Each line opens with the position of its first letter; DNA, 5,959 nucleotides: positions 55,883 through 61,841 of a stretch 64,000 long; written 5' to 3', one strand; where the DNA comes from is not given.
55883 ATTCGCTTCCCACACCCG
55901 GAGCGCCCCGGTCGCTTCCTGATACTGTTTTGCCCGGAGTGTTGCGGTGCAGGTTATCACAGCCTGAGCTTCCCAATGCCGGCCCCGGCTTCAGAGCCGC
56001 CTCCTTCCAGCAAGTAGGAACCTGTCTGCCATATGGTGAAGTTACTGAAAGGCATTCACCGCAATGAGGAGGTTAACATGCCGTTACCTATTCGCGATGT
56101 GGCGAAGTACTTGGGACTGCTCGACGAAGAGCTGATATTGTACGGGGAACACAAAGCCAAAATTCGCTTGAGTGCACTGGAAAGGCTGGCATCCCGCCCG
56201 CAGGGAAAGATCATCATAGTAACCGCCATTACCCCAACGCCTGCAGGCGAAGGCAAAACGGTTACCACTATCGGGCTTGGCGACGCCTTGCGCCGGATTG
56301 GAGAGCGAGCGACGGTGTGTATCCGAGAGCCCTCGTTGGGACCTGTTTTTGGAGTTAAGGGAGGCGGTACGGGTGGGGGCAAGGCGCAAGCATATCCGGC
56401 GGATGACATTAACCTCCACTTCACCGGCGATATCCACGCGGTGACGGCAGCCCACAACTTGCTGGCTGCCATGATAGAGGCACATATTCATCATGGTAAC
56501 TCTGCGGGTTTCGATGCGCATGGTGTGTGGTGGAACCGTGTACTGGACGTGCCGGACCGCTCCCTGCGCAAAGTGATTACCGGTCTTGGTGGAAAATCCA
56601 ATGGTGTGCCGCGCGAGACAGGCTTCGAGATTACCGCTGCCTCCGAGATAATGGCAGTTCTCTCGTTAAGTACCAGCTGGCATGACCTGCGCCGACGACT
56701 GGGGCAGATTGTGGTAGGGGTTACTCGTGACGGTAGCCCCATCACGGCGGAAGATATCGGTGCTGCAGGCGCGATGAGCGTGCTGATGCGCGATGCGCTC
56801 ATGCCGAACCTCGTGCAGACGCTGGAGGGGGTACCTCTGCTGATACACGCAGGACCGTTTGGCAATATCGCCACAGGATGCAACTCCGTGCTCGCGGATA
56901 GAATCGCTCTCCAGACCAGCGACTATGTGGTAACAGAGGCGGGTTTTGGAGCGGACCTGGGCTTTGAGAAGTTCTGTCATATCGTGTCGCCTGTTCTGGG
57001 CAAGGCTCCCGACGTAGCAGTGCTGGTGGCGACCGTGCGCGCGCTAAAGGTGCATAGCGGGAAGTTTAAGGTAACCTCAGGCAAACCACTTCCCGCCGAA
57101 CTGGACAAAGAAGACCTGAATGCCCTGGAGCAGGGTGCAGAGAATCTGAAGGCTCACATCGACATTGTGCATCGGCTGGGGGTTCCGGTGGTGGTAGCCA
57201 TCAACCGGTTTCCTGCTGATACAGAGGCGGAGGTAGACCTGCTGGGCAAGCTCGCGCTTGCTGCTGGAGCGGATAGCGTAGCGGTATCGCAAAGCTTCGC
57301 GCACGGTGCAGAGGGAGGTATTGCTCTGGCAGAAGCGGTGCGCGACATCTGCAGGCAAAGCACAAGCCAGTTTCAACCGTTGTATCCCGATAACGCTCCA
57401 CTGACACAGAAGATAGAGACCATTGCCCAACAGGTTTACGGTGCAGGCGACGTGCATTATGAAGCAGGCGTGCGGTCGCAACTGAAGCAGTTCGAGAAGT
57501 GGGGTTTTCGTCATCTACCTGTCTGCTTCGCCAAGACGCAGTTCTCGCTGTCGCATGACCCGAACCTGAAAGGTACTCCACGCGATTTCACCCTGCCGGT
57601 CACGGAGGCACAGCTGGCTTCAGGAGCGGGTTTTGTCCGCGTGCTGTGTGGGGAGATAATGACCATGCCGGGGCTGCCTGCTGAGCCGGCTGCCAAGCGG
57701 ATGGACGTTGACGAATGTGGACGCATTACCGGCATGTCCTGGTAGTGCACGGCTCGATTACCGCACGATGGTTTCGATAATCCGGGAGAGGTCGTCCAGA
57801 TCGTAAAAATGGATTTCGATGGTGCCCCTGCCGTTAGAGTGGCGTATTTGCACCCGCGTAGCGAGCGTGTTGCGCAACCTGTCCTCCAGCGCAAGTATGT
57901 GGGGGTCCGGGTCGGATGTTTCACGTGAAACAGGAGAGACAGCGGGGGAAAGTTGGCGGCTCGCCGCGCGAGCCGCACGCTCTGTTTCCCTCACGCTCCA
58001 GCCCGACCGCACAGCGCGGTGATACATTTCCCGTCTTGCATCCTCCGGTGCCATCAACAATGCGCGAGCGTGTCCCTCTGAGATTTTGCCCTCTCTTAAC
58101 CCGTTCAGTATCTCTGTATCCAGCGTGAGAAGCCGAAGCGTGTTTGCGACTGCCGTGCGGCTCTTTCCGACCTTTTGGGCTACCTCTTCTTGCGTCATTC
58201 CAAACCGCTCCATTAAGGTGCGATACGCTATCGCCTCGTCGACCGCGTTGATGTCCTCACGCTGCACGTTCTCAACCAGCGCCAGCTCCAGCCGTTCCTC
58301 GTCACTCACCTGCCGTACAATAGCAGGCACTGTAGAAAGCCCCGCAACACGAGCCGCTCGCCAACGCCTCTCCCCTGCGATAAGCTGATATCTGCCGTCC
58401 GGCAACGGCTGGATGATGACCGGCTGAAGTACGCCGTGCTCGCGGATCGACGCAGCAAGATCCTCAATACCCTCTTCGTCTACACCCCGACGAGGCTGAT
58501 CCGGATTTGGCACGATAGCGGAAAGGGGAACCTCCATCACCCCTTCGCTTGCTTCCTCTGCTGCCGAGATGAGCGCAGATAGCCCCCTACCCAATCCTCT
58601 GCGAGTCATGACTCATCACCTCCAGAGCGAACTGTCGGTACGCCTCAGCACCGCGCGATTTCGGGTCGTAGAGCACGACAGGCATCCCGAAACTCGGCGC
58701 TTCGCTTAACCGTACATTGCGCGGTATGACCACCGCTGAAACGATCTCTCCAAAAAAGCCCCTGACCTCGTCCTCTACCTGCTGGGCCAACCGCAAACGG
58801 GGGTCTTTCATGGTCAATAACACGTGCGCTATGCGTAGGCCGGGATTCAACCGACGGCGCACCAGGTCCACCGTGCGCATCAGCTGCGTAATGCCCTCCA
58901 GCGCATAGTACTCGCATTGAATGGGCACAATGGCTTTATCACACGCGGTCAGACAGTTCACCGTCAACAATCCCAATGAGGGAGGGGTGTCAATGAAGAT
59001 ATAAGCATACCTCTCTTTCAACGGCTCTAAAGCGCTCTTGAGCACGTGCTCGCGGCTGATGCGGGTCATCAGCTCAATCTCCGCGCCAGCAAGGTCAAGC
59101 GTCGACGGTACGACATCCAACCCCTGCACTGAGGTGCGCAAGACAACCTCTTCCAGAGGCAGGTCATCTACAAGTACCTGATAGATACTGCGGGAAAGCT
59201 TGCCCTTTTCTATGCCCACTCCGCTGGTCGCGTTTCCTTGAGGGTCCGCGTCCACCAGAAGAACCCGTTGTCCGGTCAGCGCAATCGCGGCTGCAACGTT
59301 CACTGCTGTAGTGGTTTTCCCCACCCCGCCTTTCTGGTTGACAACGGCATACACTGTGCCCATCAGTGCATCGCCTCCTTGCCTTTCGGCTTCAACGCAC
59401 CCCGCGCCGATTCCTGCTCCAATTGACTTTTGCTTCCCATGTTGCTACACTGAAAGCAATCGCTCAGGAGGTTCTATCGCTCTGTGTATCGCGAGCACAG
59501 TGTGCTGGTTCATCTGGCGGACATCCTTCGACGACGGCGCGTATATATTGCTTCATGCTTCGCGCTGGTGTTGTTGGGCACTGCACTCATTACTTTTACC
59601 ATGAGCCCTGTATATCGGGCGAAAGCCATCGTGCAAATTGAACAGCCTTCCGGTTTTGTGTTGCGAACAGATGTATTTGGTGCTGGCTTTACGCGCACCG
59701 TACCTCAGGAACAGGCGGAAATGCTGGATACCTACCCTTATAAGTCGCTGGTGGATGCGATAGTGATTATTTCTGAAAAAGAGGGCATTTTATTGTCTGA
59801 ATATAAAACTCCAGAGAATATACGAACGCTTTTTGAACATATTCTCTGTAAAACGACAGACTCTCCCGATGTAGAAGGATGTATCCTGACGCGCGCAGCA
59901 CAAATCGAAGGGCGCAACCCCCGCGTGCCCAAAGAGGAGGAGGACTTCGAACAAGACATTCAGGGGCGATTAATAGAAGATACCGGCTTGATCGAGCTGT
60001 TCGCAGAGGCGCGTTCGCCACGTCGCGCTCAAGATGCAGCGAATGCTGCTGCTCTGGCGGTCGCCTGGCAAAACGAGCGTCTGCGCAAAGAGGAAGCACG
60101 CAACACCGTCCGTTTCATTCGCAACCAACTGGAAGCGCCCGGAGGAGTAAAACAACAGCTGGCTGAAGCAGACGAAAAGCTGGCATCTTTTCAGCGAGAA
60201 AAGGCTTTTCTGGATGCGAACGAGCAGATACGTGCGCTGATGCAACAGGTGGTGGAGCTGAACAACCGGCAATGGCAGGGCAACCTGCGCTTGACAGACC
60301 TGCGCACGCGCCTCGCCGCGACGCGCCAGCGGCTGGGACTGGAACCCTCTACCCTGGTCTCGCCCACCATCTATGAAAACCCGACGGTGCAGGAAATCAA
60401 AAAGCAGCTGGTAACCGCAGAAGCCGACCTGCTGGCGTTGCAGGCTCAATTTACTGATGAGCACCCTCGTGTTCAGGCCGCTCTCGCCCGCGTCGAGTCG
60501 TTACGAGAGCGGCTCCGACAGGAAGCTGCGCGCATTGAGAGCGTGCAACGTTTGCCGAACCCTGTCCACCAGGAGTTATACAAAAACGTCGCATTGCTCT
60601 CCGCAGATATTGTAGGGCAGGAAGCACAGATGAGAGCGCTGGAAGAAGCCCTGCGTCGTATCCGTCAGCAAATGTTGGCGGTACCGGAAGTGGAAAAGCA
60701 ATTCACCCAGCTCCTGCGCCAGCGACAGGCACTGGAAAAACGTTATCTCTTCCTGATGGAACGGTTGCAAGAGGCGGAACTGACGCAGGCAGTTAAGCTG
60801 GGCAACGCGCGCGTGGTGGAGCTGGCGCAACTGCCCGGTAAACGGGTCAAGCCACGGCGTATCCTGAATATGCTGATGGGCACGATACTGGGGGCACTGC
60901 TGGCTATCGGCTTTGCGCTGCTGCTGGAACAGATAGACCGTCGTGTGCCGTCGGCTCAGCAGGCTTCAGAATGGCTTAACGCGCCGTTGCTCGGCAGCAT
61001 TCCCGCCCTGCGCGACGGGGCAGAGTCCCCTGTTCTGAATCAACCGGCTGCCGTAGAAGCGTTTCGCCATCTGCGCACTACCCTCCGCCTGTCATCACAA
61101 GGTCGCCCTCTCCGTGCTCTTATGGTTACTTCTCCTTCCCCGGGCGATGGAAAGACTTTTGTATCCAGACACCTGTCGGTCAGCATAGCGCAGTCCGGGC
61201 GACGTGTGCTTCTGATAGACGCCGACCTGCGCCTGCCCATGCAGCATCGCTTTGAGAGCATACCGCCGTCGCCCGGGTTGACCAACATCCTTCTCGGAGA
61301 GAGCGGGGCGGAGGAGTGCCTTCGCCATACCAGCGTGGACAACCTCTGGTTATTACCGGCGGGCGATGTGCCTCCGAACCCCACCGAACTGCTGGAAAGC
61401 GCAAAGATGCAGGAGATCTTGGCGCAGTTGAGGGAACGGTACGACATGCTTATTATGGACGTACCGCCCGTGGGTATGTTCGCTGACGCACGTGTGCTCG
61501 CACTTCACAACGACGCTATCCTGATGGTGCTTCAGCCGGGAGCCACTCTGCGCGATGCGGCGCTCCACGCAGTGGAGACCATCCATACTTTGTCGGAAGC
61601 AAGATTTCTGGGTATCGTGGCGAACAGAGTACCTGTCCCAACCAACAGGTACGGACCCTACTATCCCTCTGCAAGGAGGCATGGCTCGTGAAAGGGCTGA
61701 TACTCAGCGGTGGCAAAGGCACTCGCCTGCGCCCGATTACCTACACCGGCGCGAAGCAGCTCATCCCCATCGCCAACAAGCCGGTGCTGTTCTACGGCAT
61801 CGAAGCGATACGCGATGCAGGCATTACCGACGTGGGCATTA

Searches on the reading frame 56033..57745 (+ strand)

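Call 62: search_protein_families(library=pfam, proteins=[window:56033-57745:+], max_evalue=0.01)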
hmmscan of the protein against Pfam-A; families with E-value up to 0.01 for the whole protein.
window:56033-57745:+ (570 aa): 1 family
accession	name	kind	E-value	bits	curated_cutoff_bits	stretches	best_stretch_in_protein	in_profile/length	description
PF01268.25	FTHFS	-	2.5e-239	795.6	27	1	17-568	12-555/556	Formate--tetrahydrofolate ligase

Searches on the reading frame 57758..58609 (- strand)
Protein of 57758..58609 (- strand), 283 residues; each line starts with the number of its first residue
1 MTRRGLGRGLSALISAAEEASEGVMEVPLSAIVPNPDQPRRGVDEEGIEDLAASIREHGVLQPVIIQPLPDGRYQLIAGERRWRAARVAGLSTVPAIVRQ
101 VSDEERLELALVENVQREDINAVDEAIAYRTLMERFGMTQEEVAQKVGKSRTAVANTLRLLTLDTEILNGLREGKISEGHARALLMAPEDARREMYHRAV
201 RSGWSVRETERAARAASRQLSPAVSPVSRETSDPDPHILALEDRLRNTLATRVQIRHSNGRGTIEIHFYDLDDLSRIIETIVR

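Call 62: search_protein_families(library=pfam, proteins=[window:57758-58609:-], max_evalue=0.01)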
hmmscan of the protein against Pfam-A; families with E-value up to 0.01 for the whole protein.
window:57758-58609:- (283 aa): 6 families
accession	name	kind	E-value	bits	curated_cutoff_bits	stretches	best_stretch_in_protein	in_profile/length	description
PF02195.25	ParB_N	-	4.9e-36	123.1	26.3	1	24-116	3-95/95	ParB N-terminal domain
PF17762.8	HTH_ParB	-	7.7e-35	119.6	22.6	1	118-216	1-100/102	ParB HTH domain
PF23552.2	ParB_C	-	7.8e-13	48.1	23.8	1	234-281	1-49/50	ParB dimerisation domain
PF01381.28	HTH_3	-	0.00025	21.5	23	1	131-155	3-27/55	Helix-turn-helix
PF01978.25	TrmB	-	0.0035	17.6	25.6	1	125-161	10-46/68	Sugar-specific transcriptional regulator TrmB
PF20432.4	Xre-like-HTH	-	0.0069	17.1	25.8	0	127-156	13-42/63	Antitoxin Xre-like helix-turn-helix domain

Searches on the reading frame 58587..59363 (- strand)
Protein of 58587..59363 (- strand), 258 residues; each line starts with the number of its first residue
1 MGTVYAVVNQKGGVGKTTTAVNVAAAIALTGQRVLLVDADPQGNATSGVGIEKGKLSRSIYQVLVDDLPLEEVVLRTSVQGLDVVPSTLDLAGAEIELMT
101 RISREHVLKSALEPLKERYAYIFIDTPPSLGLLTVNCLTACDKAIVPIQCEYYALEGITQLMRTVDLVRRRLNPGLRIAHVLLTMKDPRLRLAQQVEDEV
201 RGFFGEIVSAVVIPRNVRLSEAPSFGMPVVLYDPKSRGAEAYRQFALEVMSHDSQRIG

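Call 62: search_protein_families(library=pfam, proteins=[window:58587-59363:-], max_evalue=0.01)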
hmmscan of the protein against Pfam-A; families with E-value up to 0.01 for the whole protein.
window:58587-59363:- (258 aa): 9 families
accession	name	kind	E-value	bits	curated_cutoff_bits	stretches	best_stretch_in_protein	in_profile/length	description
PF13614.12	AAA_31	-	6e-65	218.9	27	1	4-178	3-177/177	AAA domain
PF01656.29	CbiA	-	3.1e-26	92.2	25.4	1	6-229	2-125/125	CobQ/CobB/MinD/ParA nucleotide binding domain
PF06564.18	CBP_BcsQ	-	3.3e-12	46.9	21.3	1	10-246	9-230/234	Cellulose biosynthesis protein BcsQ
PF00142.24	Fer4_NifH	-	1.5e-10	41.5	25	1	9-75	6-70/271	4Fe-4S iron sulfur cluster binding proteins, NifH/frxC family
PF10609.15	ParA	-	1e-09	38.6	27.1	1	3-53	4-55/246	NUBPL iron-transfer P-loop NTPase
PF09140.17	MipZ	-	1.1e-08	35.1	20.7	1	6-41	4-39/262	ATPase MipZ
PF02374.21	ArsA_ATPase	-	2e-06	27.7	24.3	1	7-60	5-58/305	Anion-transporting ATPase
PF13481.12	AAA_25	-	0.0013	18.8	27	1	11-115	41-134/195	AAA domain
PF07015.17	VirC1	-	0.0038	17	24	1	8-41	7-40/231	VirC1 protein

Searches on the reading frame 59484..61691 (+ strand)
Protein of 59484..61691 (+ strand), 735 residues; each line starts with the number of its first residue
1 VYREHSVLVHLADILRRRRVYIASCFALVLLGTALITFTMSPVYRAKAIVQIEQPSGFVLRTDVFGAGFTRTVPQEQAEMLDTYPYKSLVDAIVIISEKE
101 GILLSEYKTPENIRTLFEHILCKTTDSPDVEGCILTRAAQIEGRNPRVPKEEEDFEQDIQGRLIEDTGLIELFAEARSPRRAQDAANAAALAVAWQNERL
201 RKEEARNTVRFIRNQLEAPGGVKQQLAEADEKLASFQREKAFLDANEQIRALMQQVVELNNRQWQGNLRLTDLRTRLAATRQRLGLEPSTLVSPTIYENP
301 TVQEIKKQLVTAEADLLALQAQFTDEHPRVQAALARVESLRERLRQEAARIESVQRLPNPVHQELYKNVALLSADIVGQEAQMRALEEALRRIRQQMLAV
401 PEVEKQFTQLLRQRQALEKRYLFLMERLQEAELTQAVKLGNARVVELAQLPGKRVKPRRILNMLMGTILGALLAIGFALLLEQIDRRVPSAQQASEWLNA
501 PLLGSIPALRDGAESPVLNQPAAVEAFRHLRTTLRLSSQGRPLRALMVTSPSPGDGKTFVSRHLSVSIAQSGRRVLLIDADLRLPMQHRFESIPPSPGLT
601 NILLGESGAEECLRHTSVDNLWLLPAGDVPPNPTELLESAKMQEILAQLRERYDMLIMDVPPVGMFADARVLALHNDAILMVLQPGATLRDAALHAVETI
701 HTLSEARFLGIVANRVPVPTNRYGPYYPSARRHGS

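Call 62: search_protein_families(library=pfam, proteins=[window:59484-61691:+], max_evalue=0.01)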
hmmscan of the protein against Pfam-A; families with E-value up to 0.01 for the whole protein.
window:59484-61691:+ (735 aa): 6 families
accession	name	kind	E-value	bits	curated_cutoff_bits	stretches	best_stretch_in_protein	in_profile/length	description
PF13807.11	GNVR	-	1.8e-13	50.6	27.7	1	403-480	2-79/82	G-rich domain on putative tyrosine kinase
PF13614.12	AAA_31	-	4.3e-12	46.7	27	1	554-685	12-149/177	AAA domain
PF01656.29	CbiA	-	3.9e-09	37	25.4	1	546-717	1-84/125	CobQ/CobB/MinD/ParA nucleotide binding domain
PF02706.20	Wzz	-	2.3e-08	34.7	25.5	1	8-61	5-55/91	Chain length determinant protein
PF10609.15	ParA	-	6.1e-05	23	27.1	1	545-714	5-173/246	NUBPL iron-transfer P-loop NTPase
PF09140.17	MipZ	-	0.00063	19.6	20.7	1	552-662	9-109/262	ATPase MipZ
